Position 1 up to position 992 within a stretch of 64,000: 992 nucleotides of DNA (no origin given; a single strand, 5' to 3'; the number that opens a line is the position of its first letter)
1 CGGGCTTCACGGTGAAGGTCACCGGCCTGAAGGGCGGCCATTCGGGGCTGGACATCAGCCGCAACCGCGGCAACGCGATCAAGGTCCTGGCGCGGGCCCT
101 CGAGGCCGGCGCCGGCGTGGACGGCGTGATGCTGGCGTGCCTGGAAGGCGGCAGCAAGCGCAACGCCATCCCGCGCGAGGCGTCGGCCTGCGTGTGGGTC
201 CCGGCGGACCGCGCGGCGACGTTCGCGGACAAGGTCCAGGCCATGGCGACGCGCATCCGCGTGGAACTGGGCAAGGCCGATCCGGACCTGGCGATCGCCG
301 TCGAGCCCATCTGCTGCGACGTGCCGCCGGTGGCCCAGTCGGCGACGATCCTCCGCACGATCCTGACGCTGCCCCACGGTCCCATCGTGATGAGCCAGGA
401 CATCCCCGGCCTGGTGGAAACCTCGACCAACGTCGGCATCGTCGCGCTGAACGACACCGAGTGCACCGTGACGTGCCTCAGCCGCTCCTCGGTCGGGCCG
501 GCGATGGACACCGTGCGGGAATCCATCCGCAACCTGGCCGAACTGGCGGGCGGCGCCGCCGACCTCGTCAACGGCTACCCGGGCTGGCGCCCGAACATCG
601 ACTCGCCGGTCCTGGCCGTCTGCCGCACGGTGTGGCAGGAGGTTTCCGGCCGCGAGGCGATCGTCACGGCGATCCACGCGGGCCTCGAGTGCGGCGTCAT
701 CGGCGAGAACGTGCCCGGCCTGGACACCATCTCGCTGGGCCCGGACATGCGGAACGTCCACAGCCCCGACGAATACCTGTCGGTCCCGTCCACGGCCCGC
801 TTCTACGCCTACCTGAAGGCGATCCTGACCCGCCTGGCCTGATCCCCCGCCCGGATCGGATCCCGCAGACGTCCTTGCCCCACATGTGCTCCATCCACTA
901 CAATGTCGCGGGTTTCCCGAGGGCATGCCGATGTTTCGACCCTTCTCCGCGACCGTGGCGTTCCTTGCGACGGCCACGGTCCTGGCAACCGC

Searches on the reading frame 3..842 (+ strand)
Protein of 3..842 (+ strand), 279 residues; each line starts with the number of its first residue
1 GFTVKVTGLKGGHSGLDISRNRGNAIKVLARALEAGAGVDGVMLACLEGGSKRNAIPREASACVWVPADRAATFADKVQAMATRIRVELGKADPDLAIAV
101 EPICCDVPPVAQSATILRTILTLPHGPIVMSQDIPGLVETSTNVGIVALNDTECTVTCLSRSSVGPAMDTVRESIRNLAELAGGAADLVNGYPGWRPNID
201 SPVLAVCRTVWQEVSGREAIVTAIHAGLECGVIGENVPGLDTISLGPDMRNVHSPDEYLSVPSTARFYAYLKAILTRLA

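Call 41: search_protein_families(library=pfam, proteins=[window:3-842:+], max_evalue=0.001)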
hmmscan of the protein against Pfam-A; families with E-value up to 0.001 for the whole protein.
window:3-842:+ (279 aa): 2 families
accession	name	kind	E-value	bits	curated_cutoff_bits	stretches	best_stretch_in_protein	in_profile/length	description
PF07687.19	M20_dimer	-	1.2e-05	25.6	21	1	8-90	5-104/107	Peptidase dimerisation domain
PF01546.33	Peptidase_M20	-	0.00023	21.6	24.6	1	79-276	112-205/206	Peptidase family M20/M25/M40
